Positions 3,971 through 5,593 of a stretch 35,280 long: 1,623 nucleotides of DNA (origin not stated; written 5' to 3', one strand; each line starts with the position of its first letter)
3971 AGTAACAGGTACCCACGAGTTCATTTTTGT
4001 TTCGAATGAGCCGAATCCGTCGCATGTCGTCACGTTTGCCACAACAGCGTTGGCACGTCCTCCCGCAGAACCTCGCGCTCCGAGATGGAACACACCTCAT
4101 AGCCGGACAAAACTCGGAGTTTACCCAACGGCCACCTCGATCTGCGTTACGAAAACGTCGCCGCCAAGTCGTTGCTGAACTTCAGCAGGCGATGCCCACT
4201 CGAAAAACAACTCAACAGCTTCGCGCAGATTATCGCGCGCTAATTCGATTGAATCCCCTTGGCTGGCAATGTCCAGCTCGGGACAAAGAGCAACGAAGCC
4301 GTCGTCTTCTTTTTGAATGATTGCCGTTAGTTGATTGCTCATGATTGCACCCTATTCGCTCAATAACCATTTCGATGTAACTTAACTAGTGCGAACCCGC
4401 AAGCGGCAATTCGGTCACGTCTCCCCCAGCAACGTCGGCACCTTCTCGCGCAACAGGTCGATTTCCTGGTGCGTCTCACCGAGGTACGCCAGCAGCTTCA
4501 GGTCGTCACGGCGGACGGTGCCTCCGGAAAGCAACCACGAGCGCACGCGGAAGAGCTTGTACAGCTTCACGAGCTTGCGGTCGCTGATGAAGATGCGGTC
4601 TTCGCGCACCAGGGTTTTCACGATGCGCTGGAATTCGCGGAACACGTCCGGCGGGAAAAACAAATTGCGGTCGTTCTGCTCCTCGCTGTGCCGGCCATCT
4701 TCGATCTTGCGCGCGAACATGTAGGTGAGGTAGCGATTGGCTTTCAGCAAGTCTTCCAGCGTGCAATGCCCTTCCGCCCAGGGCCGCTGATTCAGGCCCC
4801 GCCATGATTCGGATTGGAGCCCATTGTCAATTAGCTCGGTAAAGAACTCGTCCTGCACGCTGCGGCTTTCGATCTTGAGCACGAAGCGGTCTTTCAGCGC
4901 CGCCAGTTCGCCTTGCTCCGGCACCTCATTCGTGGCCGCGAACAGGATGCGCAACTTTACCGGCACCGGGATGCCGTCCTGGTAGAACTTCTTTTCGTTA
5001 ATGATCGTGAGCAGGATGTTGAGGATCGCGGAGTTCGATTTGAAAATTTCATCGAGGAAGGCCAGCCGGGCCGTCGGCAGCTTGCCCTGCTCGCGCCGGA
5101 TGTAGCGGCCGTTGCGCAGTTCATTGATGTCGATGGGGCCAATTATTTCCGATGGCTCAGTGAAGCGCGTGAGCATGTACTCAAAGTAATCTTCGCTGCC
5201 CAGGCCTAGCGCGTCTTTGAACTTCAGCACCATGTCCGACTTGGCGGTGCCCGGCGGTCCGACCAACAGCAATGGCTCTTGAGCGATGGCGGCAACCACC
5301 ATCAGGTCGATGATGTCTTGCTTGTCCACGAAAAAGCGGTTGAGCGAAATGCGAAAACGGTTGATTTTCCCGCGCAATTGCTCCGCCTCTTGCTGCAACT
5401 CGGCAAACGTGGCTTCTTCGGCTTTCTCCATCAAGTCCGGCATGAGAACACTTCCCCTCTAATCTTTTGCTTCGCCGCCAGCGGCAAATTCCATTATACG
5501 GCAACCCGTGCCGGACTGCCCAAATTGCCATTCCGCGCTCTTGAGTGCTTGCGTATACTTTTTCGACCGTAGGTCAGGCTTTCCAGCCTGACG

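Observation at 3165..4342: Toxin-antitoxin island: hicB-hicA plus a convergent HicB-like antitoxin paired with an unassigned low-GC gene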

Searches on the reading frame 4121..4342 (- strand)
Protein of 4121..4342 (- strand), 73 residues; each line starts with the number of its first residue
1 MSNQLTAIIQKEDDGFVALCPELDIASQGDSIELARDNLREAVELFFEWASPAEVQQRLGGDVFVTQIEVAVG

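Call 4: search_protein_families(library=pfam, proteins=[window:4121-4342:-], max_evalue=1)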
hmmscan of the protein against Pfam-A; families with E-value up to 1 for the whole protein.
window:4121-4342:- (73 aa): 3 families
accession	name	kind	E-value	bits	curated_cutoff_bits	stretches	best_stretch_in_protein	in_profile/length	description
PF21748.3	UPF0150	-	0.012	15.9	27.3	1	11-45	16-51/64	UPF0150-like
PF24113.1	DUF7387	-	0.013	16.3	27.9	1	8-52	16-60/85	Family of unknown function (DUF7387)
PF15919.11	HicB_lk_antitox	-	0.12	12.9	27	1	8-49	5-47/123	HicB_like antitoxin of bacterial toxin-antitoxin system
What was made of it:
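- On HicB/UPF0150 antitoxin: gene 4121-4342: HicB_lk 12.9 bits against 27 (call 4).
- Checked: 4121-4342(-), 73 aa: only weak Pfam hits (UPF0150 E 0.012, HicB_lk E 0.12, both below cut-off, call 4).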

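Call 5: search_protein_families(library=ncbifam, proteins=[window:4121-4342:-], max_evalue=1)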
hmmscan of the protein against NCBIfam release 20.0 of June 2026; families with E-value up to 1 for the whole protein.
window:4121-4342:- (73 aa): 0 families

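Call 6: search_protein_families(library=padloc, proteins=[window:4121-4342:-], max_evalue=1)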
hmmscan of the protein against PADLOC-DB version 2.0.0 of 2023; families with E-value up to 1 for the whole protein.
window:4121-4342:- (73 aa): 0 families

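Call 18: find_homologous_proteins(query=window:4121-4342:-, max_evalue=0.001)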
Query window:4121-4342:- (73 aa): 4036 proteins with E <= 0.001 among 4037 candidates; the best 120 are listed.
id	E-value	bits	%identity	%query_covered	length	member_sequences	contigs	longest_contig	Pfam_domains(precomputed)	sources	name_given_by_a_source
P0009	2.5e-39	149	100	100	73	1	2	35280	-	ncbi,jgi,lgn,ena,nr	ncbi:MAG TPA: type II toxin-antitoxin system HicB family antitoxin [Gemmataceae bacterium]|nr:type I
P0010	1.3e-35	138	95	100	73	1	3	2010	-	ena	-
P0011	2.6e-35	137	95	100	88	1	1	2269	-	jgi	jgi:predicted RNase H-like HicB family nuclease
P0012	4.4e-32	126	85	100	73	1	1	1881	-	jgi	jgi:predicted RNase H-like HicB family nuclease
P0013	7.9e-32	126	85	100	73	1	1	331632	-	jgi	jgi:predicted RNase H-like HicB family nuclease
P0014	1.4e-31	125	85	100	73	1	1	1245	-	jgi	jgi:predicted RNase H-like HicB family nuclease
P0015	1.9e-31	124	84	100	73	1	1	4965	-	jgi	jgi:predicted RNase H-like HicB family nuclease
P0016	3.9e-31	123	86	100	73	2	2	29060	-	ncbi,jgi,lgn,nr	ncbi:MAG TPA: type II toxin-antitoxin system HicB family antitoxin [Pirellulales bacterium]|jgi:pred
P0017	8.4e-31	122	79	100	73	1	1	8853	-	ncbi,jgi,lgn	ncbi:MAG TPA: type II toxin-antitoxin system HicB family antitoxin [Gemmataceae bacterium]|jgi:predi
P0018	1.0e-30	122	84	100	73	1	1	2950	-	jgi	jgi:predicted RNase H-like HicB family nuclease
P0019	1.0e-30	122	84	100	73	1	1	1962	-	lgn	-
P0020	2.0e-30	121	82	100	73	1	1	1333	-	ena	-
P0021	2.1e-30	121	84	100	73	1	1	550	-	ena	-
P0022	2.9e-30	121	82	100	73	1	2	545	-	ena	-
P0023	3.1e-30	121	78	100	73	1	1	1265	-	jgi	jgi:predicted RNase H-like HicB family nuclease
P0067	2.9e-29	118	81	100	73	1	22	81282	-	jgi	jgi:predicted RNase H-like HicB family nuclease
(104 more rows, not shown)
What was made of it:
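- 4121..4342 (-): hicB2: intact 73-aa HicB-family antitoxin, now orphaned. 4036 homologous clusters, the best 120 at 74-95% identity, annotated as HicB by sources (call 18).
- Checked: It nevertheless belongs to a family of 4036 clusters that sources annotate as HicB (call 18).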

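Call 22: find_encoding_contigs(protein=P0013, flank=3000, max_places=3)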
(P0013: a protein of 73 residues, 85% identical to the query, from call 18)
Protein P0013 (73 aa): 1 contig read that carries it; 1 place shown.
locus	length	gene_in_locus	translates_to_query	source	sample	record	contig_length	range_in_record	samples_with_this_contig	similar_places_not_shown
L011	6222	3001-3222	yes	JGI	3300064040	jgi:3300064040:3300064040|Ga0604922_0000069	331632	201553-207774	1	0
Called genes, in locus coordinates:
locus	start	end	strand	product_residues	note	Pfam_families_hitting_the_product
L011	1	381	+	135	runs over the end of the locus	PF00543:P-II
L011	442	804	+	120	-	-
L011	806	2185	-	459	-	PF00144:Beta-lactamase, PF11954:DUF3471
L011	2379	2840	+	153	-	PF01243:PNPOx_N, PF16242:Pyrid_ox_like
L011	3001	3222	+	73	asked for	-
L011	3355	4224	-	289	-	PF14237:GYF_2, PF14472:DUF4429 (weak), PF09851:SHOCT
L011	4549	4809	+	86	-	-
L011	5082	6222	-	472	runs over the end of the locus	PF13360:PQQ_2, PF01011:PQQ (faint), PF13570:Beta-prop_ACSF4 (faint), PF13360:PQQ_2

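Call 23: find_encoding_contigs(protein=P0067, flank=3000, max_places=6)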
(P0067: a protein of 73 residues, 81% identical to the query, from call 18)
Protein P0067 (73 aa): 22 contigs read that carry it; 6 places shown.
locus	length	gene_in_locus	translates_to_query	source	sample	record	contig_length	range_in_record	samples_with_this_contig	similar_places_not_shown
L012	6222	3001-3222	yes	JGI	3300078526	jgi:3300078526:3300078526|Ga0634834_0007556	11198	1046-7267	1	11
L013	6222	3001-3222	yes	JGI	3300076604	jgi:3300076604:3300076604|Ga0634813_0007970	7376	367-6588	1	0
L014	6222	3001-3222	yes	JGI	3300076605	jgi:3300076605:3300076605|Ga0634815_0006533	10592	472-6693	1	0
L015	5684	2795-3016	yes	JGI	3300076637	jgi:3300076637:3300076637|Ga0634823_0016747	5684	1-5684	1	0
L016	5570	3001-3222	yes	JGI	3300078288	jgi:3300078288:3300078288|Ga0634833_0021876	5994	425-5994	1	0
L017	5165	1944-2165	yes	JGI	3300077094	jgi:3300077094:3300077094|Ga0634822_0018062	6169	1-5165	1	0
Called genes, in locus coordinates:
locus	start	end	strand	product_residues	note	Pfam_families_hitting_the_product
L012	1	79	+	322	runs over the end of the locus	-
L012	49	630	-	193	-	PF00702:Hydrolase, PF13419:HAD_2 (weak), PF13242:Hydrolase_like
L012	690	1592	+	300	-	-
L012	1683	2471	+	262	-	PF07596:SBP_bac_10 (weak)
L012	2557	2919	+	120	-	-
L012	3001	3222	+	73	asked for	-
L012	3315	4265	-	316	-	PF24684:Vgb_lyase, PF08450:SGL (faint), PF24684:Vgb_lyase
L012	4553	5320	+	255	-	PF00106:adh_short, PF08659:KR, PF13561:adh_short_C2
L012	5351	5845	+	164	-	PF00571:CBS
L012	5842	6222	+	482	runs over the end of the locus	PF13167:GTP-bdg_N, PF16360:GTP-bdg_M, PF03193:RsgA_GTPase (faint), PF00009:GTP_EFTU (faint), PF02421:FeoB_N, PF00350:Dynamin_N (faint), PF01926:MMR_HSR1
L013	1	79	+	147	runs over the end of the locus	?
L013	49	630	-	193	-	PF00702:Hydrolase, PF13419:HAD_2 (weak), PF13242:Hydrolase_like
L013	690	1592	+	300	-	-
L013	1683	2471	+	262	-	PF07596:SBP_bac_10 (weak)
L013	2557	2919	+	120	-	-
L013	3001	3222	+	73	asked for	-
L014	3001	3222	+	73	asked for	-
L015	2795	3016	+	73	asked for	-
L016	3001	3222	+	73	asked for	-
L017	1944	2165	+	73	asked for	-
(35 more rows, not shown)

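Call 24: find_encoding_contigs(protein=P0016, flank=3000, max_places=3)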
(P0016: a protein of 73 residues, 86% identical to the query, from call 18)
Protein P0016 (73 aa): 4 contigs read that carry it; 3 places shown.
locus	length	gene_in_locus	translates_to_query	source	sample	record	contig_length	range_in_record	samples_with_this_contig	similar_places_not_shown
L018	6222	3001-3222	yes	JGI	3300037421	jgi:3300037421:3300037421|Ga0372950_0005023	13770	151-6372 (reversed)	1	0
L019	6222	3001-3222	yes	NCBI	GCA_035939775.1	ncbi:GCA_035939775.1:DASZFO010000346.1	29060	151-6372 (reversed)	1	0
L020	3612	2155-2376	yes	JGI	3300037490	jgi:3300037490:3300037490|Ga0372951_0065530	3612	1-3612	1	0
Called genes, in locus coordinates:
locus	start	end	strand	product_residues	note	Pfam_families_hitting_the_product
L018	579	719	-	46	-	-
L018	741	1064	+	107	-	PF05593:RHS_repeat (faint)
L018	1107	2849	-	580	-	PF02310:B12-binding, PF04055:Radical_SAM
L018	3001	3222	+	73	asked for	-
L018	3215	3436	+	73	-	PF07927:HicA_toxin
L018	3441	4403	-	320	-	PF00849:PseudoU_synth_2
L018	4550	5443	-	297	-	PF06745:ATPase, PF23442:DUF7125 (faint)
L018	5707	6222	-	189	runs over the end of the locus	-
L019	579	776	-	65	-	-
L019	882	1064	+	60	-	PF05593:RHS_repeat (faint)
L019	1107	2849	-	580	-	PF02310:B12-binding, PF04055:Radical_SAM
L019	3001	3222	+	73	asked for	-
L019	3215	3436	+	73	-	PF07927:HicA_toxin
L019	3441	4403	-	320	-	PF00849:PseudoU_synth_2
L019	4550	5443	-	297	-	PF06745:ATPase, PF23442:DUF7125 (faint)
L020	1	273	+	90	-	?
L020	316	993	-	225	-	-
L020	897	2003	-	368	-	PF02310:B12-binding, PF04055:Radical_SAM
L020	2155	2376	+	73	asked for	-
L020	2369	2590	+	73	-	PF07927:HicA_toxin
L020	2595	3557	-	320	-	PF00849:PseudoU_synth_2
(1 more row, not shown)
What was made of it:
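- On HicB/UPF0150 antitoxin: gene 4121-4342: The partner is PF07927-positive in L018-L020 (call 24).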

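Call 32: find_encoding_contigs(protein=P0010, flank=3000, max_places=4)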
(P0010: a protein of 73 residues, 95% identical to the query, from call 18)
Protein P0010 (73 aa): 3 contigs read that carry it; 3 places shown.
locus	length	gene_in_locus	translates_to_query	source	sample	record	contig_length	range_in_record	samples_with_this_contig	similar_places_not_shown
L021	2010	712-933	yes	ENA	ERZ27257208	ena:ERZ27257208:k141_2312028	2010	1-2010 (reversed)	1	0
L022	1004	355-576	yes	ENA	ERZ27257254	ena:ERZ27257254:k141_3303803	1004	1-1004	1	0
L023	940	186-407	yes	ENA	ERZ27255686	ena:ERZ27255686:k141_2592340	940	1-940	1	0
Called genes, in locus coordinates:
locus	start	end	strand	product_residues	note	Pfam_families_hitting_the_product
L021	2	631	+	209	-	?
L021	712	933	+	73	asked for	-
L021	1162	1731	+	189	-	PF13398:Peptidase_M50B (weak)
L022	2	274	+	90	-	?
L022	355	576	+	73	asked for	-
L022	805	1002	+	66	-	?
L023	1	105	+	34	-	?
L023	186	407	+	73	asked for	-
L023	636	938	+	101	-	?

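Call 33: find_encoding_contigs(protein=P0011, flank=3000, max_places=3)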
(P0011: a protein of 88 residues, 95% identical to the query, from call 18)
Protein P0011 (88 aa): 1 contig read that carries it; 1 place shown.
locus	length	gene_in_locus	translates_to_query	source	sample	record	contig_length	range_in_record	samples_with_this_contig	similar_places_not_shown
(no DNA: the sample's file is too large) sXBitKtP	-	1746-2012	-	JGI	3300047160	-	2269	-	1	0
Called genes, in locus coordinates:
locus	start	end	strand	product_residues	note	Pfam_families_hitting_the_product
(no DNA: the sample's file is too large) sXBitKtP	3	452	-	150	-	?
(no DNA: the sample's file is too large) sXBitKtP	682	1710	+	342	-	PF20030:bpMoxR, PF07728:AAA_5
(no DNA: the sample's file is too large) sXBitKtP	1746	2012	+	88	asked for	-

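Call 42: find_related_loci(query=window:4121-4342:-, collection=metagenome_contigs, flank=2000)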
Query window:4121-4342:- (73 aa) in metagenome_contigs; peptide patterns used: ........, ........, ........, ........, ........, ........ (x = any residue, [..] = any of these).
600 stretches matched a pattern (row limit reached: there are more); 479 encode a relative of the query (tblastn E <= 1e-3); the best 80 are kept; 80 distinct loci.
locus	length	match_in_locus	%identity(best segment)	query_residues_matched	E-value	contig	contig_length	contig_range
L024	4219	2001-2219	84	1-73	9e-38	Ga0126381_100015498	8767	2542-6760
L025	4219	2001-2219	78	1-73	3e-36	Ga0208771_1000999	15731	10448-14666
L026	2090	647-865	77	1-73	1e-35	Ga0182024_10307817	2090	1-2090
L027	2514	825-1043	74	1-73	2e-35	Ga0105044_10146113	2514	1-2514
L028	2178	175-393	74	1-73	2e-35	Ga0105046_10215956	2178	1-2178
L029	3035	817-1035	75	1-73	1e-34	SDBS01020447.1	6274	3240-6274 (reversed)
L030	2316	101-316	76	2-73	1e-34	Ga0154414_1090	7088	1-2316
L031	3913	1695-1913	73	1-73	6e-34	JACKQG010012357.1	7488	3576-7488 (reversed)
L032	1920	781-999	73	1-73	5e-34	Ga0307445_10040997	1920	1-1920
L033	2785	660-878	74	1-73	6e-34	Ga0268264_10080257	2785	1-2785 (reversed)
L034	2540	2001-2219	73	1-73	1e-33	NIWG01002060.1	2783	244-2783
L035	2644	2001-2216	76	2-73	1e-33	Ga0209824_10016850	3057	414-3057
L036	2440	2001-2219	71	1-73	9e-34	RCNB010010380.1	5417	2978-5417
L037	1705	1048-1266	71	1-73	7e-34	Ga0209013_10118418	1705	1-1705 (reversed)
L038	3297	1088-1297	77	4-73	2e-33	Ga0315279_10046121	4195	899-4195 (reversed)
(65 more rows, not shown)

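Call 71: search_protein_families(library=pfam, proteins=[L021:1162-1731:+], max_evalue=0.001)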
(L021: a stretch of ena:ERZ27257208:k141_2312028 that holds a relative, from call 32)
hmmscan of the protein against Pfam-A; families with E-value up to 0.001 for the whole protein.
L021:1162-1731:+ (189 aa): 1 family
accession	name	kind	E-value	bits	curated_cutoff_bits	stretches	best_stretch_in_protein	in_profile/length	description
PF13398.12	Peptidase_M50B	-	1.1e-05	25.7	26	1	23-87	26-93/201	Peptidase M50B-like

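Call 74: search_solved_structures(query=A6, max_evalue=1)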
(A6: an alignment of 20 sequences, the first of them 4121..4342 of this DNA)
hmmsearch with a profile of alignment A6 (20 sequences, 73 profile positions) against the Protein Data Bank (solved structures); distinct sequences matched with E-value up to 1: 6.
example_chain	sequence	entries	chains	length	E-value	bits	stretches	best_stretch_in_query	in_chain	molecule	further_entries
2yzt_A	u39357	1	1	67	0.0013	21.9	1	1-49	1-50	Putative uncharacterized protein TTHA1756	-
9r3t_A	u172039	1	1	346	0.52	13.6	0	48-68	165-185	Ubiquitinating/deubiquitinating enzyme SdeA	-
9k7u_A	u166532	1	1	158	0.58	13.4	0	33-54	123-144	Heter-Zn2-HEHE-22A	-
5cwc_A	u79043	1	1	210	0.7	13.2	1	19-56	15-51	Designed helical repeat protein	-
7rmy_A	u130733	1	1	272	0.81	13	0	30-55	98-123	De Novo designed tunable homodimer, D_3-337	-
9pzk_A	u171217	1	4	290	0.84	12.9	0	3-36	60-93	Benzaldehyde synthase, alpha subunit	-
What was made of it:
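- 4121..4342 (-): Profile hit to TTHA1756, E 0.0013 (call 74).
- On HicB/UPF0150 antitoxin: gene 4121-4342: A family profile hits the 67-aa uncharacterised protein TTHA1756 (2yzt) at E 0.0013 (call 74).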

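Call 76: find_encoding_contigs(protein=window:4121-4342:-, flank=3000, max_places=5)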
Protein window:4121-4342:- (73 aa): 4 contigs read that carry it; 3 places shown.
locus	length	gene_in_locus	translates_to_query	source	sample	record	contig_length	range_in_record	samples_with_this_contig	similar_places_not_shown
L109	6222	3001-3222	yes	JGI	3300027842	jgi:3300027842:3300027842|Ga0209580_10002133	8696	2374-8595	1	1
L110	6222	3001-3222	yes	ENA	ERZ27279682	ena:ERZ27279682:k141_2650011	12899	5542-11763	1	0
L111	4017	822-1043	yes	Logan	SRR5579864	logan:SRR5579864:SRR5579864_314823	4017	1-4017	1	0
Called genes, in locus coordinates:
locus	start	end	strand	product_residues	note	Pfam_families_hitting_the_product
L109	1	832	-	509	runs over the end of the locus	-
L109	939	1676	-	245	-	-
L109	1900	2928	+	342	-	PF20030:bpMoxR, PF07728:AAA_5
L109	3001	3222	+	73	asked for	-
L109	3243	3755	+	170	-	-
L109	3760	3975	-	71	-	PF07927:HicA_toxin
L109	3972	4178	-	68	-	PF15919:HicB_lk_antitox (weak)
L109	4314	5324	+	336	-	PF01261:AP_endonuc_2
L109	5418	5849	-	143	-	PF13827:DUF4189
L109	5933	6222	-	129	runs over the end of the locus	?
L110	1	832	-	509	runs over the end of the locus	-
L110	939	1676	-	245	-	-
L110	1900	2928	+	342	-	PF20030:bpMoxR, PF07728:AAA_5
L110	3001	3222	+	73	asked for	-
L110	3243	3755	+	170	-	-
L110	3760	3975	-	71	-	PF07927:HicA_toxin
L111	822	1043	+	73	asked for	-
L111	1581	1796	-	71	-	PF07927:HicA_toxin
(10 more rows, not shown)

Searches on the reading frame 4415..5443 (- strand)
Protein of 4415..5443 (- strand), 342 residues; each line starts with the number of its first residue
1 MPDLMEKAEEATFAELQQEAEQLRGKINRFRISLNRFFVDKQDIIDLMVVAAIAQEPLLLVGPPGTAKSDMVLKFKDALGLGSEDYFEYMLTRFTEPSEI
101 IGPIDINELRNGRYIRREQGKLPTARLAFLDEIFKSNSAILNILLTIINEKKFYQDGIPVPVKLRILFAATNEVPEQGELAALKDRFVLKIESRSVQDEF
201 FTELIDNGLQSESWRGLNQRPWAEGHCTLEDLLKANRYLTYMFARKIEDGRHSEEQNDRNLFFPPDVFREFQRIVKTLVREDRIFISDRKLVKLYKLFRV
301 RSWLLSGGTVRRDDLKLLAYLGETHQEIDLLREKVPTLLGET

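Call 4: search_protein_families(library=pfam, proteins=[window:4415-5443:-], max_evalue=1)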
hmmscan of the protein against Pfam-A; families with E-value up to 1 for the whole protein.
window:4415-5443:- (342 aa): 10 families
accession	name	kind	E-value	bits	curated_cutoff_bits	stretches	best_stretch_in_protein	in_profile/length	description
PF20030.5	bpMoxR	-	7.8e-58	195.4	27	1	33-215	9-188/205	MoxR domain in the MoxR-vWA-beta-propeller ternary systems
PF07728.20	AAA_5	-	2.5e-23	83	22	1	57-187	1-139/139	AAA domain (dynein-related subfamily)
PF17868.7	AAA_lid_8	-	7.2e-05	23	22.8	1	275-320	10-56/72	AAA lid domain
PF07726.17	AAA_3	-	0.014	15.7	27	1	58-187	2-129/131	ATPase family associated with various cellular activities (AAA)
PF00158.32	Sigma54_activat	-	0.042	14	20.2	1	124-186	91-157/168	Sigma-54 interaction domain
PF13086.12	AAA_11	-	0.044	14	27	0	54-79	15-41/257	AAA domain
PF18623.6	TnsE_C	-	0.11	12.8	26.7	1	268-319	3-54/145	TnsE C-terminal domain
PF01078.27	Mg_chelatase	-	0.11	12.4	20.3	1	45-74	12-41/207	Magnesium chelatase, subunit ChlI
PF12775.13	AAA_7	-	0.12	12.4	25.8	1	47-79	25-57/181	P-loop containing dynein motor region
PF00004.35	AAA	-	0.15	12.9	21.2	1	58-192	1-128/131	ATPase family associated with various cellular activities (AAA)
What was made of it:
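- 4415..5443 (-): Context only: bpMoxR-type AAA+ ATPase upstream on the same strand. MoxR->hicB2 synteny is conserved in relatives. Pfam bpMoxR E 7.8e-58 (call 4).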

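Call 5: search_protein_families(library=ncbifam, proteins=[window:4415-5443:-], max_evalue=1)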
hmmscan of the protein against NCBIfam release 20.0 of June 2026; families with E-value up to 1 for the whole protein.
window:4415-5443:- (342 aa): 8 families
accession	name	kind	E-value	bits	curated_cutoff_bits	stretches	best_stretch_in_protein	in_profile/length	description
NF010054.0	PRK13531.1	equivalog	9.8e-40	137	681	1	20-199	4-183/498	ATPase RavA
TIGR02031.1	BchD-ChlD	equivalog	0.00054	18.8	499.55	1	59-198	20-169/608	magnesium chelatase ATPase subunit D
NF038308.1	RNA_repair_RtcR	equivalog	0.019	13.8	650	0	127-172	281-327/530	RNA repair transcriptional activator RtcR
TIGR02442.1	Cob-chelat-sub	hypoth_equivalog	0.019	13.4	779.45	1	101-212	102-218/641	putative cobaltochelatase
NF008176.1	PRK10923.1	equivalog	0.089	11.4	620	1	106-172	220-282/469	nitrogen regulation protein NR(I)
NF003234.0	PRK04195.2-4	equivalog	0.094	11.6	529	1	52-122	35-107/497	replication factor C large subunit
NF047739.1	antiphage_MADS3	equivalog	0.14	11.2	420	1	297-325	309-337/427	methylation-associated defense system AAA family ATPase MAD3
NF003233.0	PRK04195.2-3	equivalog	0.23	10.3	471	1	54-71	37-54/504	replication factor C large subunit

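Call 6: search_protein_families(library=padloc, proteins=[window:4415-5443:-], max_evalue=1)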
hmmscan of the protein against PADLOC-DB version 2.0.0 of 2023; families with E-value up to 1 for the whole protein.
window:4415-5443:- (342 aa): 1 family
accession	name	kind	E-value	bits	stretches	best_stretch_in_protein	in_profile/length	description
PDLC01993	RtcR--CARF_AAA_HTH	-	0.00064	16.3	1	20-72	175-221/523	-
